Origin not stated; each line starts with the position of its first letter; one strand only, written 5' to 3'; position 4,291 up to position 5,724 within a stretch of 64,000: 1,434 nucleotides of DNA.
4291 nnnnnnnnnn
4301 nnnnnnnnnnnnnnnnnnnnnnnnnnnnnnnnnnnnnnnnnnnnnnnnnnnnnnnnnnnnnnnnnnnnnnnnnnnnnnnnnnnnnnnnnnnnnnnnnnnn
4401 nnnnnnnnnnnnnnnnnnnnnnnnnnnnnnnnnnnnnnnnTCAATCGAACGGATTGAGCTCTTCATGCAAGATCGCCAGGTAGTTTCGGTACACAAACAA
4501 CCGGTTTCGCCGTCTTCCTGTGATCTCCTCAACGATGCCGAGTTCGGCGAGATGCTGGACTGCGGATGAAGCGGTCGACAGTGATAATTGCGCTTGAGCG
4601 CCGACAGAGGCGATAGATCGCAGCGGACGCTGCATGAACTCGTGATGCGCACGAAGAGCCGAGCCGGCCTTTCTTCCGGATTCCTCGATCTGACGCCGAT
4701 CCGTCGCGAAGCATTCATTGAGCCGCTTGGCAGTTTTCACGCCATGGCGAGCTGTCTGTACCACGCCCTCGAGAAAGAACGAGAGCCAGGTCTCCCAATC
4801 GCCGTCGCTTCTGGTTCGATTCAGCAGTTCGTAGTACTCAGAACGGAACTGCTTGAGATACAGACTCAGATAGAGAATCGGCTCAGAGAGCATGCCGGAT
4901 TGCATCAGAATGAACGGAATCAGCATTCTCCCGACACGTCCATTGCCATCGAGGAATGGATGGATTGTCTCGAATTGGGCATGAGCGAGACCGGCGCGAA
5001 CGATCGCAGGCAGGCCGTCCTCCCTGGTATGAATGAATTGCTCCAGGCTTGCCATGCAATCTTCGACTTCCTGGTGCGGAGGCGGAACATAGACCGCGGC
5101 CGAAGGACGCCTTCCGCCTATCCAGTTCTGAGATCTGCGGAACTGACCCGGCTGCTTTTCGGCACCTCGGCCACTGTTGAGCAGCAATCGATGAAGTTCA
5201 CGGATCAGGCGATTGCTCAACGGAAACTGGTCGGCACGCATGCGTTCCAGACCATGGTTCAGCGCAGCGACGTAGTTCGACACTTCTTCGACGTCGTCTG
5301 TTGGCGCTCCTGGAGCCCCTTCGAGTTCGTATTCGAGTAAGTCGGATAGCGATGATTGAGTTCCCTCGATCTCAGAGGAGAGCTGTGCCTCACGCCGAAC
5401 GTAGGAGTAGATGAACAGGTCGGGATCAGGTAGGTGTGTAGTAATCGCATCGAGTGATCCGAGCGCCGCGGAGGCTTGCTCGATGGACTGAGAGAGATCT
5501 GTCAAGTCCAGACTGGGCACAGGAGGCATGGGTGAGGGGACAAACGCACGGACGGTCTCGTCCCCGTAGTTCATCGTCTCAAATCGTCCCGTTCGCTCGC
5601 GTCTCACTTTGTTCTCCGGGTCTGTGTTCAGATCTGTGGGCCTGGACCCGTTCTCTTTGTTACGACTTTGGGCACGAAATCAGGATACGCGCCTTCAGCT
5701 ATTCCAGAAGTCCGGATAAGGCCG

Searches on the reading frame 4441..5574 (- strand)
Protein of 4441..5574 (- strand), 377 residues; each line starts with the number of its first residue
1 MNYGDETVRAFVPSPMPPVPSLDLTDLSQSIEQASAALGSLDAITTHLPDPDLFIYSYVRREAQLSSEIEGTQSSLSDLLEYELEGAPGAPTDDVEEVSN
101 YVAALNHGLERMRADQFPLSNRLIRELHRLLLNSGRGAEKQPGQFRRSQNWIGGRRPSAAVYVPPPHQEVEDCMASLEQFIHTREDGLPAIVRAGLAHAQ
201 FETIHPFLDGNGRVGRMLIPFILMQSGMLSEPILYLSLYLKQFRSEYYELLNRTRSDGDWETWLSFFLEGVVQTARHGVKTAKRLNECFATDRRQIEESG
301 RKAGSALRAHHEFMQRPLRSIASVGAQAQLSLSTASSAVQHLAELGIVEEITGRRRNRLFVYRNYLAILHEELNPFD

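Call 63: search_protein_families(library=padloc, proteins=[window:4441-5574:-], max_evalue=0.00001)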
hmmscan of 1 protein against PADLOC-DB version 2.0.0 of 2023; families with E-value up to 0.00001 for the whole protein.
window:4441-5574:- (377 aa): 6 families
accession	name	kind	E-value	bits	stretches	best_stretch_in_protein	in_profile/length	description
PDLC03963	SoFic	-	1.4e-121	404.2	1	7-370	5-359/361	-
PDLC04966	PDC-S24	-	5.3e-23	79.6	1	111-253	225-367/497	-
PDLC04840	PDC-S04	-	1.3e-20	72.2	1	61-253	14-198/227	-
PDLC04836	PDC-S04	-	2.6e-19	67.4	1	89-254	62-212/244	-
PDLC04837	PDC-S04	-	4.7e-18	63.3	1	69-261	36-214/234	-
PDLC04839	PDC-S04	-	4.3e-10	37.6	1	116-228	56-164/205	-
